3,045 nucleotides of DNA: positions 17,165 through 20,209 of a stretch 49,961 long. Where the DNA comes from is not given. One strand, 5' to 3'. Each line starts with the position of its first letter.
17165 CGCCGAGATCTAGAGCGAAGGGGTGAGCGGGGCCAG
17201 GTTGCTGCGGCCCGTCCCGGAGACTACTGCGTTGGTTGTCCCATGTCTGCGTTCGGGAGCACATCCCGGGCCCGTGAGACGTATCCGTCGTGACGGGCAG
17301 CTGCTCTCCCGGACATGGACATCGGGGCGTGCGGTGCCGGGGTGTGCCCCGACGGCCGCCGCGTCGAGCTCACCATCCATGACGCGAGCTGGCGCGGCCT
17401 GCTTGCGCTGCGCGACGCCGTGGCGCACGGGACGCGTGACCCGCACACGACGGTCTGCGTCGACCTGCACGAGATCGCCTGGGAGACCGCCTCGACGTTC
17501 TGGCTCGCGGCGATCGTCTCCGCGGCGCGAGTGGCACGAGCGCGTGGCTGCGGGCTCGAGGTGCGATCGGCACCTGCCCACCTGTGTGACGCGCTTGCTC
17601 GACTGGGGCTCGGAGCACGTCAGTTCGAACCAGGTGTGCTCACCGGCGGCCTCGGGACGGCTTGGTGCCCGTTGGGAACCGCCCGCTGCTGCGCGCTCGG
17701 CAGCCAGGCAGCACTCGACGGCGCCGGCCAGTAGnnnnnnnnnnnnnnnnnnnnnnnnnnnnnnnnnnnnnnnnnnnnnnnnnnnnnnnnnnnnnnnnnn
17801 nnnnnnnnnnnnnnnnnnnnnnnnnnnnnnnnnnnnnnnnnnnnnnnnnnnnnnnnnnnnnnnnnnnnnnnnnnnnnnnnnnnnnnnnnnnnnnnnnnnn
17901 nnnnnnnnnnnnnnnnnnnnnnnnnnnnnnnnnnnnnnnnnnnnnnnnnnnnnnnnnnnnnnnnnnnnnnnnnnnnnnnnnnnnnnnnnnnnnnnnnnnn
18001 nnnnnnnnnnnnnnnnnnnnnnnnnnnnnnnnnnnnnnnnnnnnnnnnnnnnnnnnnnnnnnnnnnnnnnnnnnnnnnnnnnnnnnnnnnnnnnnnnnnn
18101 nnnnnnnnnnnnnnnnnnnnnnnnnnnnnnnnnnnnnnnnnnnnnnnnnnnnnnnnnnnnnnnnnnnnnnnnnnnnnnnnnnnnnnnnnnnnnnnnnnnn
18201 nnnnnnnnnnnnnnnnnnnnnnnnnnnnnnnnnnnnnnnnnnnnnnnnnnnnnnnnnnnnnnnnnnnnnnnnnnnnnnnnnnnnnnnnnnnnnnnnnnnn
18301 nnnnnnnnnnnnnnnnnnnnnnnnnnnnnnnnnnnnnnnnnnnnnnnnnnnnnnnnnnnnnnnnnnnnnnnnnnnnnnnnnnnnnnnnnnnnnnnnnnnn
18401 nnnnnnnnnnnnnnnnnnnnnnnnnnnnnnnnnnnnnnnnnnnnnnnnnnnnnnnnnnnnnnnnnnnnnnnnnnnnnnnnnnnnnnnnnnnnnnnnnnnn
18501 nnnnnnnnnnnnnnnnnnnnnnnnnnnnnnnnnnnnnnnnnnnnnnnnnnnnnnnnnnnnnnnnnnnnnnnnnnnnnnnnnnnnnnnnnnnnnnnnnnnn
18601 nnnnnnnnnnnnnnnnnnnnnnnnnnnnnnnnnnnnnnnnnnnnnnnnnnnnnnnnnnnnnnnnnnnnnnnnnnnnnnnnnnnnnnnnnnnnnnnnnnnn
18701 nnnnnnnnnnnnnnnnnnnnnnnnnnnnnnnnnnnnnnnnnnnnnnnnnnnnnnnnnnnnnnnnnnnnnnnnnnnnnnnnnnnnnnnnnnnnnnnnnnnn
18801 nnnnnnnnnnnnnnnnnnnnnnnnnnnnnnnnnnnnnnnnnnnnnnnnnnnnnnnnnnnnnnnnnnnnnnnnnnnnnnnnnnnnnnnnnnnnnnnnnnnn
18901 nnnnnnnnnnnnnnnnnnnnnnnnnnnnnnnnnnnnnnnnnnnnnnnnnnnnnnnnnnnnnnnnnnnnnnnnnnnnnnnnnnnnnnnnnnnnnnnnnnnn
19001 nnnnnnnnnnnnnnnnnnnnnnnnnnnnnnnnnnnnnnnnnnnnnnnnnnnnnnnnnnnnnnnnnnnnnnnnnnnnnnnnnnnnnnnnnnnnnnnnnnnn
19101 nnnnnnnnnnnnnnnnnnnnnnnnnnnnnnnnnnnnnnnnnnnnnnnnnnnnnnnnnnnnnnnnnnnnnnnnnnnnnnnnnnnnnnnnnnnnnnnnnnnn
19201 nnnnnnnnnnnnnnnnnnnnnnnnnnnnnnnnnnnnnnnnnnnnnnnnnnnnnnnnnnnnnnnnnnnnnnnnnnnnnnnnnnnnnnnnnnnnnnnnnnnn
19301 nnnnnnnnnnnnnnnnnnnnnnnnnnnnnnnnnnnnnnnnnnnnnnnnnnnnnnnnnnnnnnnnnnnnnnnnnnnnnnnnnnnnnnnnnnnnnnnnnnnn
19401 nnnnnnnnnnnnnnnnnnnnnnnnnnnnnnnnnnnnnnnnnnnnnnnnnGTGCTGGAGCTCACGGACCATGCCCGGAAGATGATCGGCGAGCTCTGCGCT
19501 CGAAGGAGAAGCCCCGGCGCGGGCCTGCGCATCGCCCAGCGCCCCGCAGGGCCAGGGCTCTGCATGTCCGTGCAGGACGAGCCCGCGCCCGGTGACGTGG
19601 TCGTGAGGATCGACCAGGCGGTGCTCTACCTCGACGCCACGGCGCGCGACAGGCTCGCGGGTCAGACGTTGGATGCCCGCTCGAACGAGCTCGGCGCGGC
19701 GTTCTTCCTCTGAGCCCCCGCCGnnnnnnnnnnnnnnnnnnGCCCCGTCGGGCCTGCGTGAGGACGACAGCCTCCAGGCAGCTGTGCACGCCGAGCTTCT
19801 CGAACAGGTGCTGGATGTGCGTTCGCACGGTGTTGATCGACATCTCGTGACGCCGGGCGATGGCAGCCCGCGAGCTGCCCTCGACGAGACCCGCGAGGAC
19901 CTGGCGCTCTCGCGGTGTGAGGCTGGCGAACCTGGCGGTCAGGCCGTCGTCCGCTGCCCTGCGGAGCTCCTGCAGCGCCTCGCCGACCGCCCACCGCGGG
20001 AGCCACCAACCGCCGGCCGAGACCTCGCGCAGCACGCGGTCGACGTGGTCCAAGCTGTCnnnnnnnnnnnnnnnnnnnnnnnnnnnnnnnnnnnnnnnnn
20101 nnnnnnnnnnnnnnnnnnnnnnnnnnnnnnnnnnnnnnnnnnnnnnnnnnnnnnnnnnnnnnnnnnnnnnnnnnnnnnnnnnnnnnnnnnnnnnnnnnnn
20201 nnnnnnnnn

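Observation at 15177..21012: Two adjacent same-strand pairs of LuxR-type regulators, three of four with degenerate receiver domains, flanking a kinase, a STAS protein and a c-di-GMP enzyme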

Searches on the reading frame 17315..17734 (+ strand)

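Call 10: search_protein_families(library=pfam, proteins=[window:17315-17734:+], max_evalue=1)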
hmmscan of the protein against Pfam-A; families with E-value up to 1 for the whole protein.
window:17315-17734:+ (139 aa): 1 family
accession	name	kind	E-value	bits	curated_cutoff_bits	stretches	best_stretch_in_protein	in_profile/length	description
PF13466.11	STAS_2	-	6e-07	30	29.2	1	25-99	8-79/80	STAS domain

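Call 11: search_protein_families(library=ncbifam, proteins=[window:17315-17734:+], max_evalue=1)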
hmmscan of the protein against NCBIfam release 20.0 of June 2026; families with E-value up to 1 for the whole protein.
window:17315-17734:+ (139 aa): 0 families

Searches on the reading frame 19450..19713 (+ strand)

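Call 29: search_protein_families(library=pfam, proteins=[window:19450-19713:+], max_evalue=0.001)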
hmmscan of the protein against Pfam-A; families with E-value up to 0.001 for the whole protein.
window:19450-19713:+ (87 aa): 0 families

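Call 38: search_protein_families(library=ncbifam, proteins=[window:19450-19713:+], max_evalue=0.1)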
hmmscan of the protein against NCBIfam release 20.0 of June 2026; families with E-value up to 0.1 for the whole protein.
window:19450-19713:+ (87 aa): 4 families
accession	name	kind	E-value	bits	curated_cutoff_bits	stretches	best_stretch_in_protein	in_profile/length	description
TIGR00049.1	TIGR00049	subfamily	1.6e-06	28.2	58.8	1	2-85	1-87/106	iron-sulfur cluster assembly accessory protein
TIGR01997.1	sufA_proteo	equivalog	0.0065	16.6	136.2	1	2-85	3-88/107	Fe-S cluster assembly scaffold SufA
TIGR02011.1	IscA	equivalog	0.0085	16.3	150.6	1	4-82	3-83/105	iron-sulfur cluster assembly protein IscA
NF007050.0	PRK09504.1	equivalog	0.039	14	161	1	2-77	18-95/122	Fe-S cluster assembly scaffold SufA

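Call 39: search_protein_families(library=pfam, proteins=[window:19450-19713:+], max_evalue=1)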
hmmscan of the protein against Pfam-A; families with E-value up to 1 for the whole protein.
window:19450-19713:+ (87 aa): 1 family
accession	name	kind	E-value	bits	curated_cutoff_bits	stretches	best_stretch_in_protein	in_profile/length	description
PF10411.14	DsbC_N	-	0.14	12.3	25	1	40-77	25-63/70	Disulfide bond isomerase protein N-terminal domain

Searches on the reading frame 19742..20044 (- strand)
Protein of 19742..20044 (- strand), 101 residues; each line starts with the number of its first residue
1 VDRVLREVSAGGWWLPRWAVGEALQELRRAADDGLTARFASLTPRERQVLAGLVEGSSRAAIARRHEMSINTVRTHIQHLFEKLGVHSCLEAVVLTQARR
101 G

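Call 47: search_solved_structures(query=window:19742-20044:-, max_evalue=0.001, show_alignments=5)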
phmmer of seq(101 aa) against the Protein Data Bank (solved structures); distinct sequences matched with E-value up to 0.001: 22.
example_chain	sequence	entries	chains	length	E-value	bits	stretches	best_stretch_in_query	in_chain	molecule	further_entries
5xso_A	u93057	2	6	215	1.2e-08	38.1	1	30-96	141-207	Response regulator FixJ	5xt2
1je8_A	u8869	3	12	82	4.6e-08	36.3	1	40-97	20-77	Nitrate/Nitrite Response Regulator Protein NARL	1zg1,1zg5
8u3b_G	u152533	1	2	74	6e-08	35.9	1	41-97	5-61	Nitrate/nitrite response regulator protein NarL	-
1a04_A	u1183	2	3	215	7.2e-08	35.7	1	31-97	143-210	NITRATE/NITRITE RESPONSE REGULATOR PROTEIN NARL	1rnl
3kln_A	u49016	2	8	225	7.8e-08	35.5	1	12-96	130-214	Transcriptional regulator, LuxR family | Transcriptional regulator VpsT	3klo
4gvp_A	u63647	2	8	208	1.5e-05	28.2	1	39-95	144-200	Response regulator protein vraR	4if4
7ve6_A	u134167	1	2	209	1.5e-05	28.2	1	39-95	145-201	Response regulator protein VraR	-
7ve4_A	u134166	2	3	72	1.7e-05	28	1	39-95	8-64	DNA-binding response regulator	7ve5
2rnj_A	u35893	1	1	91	2.8e-05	27.3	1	39-95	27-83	Response regulator protein vraR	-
7vim_A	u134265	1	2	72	3.3e-05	27.1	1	39-91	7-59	Protein EsrB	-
3c3w_A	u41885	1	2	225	3.7e-05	27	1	3-98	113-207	TWO COMPONENT TRANSCRIPTIONAL REGULATORY PROTEIN DEVR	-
4yn8_A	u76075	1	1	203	5.2e-05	26.5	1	40-96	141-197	Response regulator ChrA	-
2jpc_A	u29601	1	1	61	8.5e-05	25.8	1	45-93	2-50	SsrB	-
1fse_A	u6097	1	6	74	0.0001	25.6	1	42-94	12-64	GERE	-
1yio_A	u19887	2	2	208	0.00022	24.5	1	28-96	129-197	response regulatory protein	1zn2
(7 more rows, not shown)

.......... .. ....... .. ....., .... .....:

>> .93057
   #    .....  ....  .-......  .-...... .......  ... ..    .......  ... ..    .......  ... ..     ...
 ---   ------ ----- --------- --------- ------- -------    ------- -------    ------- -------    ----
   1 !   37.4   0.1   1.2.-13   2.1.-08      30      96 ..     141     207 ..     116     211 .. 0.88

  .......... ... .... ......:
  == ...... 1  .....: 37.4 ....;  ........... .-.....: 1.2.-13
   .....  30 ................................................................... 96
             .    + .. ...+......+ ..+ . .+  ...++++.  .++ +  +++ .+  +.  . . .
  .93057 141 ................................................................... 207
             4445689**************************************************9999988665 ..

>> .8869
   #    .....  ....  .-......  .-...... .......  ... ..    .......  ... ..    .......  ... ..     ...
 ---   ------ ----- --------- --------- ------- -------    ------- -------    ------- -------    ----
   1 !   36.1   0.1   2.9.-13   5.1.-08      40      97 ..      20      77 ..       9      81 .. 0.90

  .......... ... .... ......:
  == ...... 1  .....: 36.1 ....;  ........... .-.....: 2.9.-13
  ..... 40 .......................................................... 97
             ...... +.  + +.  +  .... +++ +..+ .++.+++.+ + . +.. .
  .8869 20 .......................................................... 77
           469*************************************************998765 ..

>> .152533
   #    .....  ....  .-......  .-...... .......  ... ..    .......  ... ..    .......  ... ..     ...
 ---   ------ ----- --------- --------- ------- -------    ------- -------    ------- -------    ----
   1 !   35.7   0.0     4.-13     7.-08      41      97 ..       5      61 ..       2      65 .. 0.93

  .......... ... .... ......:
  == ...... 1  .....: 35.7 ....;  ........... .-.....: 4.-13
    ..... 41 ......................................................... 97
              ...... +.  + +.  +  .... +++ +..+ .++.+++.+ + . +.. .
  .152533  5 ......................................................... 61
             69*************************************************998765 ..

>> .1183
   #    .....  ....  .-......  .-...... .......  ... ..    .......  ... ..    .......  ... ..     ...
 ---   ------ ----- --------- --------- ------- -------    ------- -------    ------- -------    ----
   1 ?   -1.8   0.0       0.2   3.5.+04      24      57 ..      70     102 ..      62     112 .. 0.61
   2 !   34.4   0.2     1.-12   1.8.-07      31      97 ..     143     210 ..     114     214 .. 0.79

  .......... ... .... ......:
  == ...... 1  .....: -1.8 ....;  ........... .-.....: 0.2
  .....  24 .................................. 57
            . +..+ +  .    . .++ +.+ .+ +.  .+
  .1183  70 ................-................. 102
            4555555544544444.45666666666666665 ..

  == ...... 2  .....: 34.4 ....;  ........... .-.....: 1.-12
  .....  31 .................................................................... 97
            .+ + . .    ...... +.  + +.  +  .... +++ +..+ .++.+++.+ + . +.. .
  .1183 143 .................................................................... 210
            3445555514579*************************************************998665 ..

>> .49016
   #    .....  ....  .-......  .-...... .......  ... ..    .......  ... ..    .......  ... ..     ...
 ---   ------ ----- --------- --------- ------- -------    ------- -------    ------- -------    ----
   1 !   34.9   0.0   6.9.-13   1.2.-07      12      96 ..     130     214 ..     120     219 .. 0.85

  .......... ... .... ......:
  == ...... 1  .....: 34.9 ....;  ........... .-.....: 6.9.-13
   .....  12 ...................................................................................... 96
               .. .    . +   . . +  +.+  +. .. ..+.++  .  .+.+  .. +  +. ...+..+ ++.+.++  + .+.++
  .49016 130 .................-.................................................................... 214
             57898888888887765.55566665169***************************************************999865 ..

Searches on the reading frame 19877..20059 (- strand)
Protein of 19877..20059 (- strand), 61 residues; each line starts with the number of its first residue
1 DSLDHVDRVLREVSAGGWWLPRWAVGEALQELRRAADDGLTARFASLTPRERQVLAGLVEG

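Call 23: search_solved_structures(query=window:19877-20059:-, max_evalue=10, show_alignments=5)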
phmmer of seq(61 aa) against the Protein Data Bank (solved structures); distinct sequences matched with E-value up to 10: 12.
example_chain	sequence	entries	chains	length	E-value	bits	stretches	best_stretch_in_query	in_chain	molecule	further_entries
5xso_A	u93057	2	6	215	0.0059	19.7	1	35-61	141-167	Response regulator FixJ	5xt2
5dwz_C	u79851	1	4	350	0.21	14.9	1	2-49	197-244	3-oxoacyl-[acyl-carrier-protein] synthase 3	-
6et3_A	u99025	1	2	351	0.21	14.8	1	2-49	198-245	PqsC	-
6et0_A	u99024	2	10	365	0.24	14.7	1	2-49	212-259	PqsC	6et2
6esz_A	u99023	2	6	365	0.25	14.6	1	2-49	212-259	PqsC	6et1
3n3i_A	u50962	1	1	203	0.26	14.6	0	7-26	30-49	Protease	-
6mib_A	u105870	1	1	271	1.2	12.5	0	10-35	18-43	Integrin-linked protein kinase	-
9tet_A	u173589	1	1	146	1.5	12.2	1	4-36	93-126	CRISPR-associated Csx15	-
7m6t_A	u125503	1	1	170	1.7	12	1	7-42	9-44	Suppressor of cytokine signaling 2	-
6i4x_A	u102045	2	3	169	1.7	12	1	7-42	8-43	Suppressor of cytokine signaling 2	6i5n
2c9w_A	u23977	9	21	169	1.7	12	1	7-42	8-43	SUPPRESSOR OF CYTOKINE SIGNALING 2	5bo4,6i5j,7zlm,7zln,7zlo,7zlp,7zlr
6omp_A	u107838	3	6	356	4.1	10.8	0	26-50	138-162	PtmU3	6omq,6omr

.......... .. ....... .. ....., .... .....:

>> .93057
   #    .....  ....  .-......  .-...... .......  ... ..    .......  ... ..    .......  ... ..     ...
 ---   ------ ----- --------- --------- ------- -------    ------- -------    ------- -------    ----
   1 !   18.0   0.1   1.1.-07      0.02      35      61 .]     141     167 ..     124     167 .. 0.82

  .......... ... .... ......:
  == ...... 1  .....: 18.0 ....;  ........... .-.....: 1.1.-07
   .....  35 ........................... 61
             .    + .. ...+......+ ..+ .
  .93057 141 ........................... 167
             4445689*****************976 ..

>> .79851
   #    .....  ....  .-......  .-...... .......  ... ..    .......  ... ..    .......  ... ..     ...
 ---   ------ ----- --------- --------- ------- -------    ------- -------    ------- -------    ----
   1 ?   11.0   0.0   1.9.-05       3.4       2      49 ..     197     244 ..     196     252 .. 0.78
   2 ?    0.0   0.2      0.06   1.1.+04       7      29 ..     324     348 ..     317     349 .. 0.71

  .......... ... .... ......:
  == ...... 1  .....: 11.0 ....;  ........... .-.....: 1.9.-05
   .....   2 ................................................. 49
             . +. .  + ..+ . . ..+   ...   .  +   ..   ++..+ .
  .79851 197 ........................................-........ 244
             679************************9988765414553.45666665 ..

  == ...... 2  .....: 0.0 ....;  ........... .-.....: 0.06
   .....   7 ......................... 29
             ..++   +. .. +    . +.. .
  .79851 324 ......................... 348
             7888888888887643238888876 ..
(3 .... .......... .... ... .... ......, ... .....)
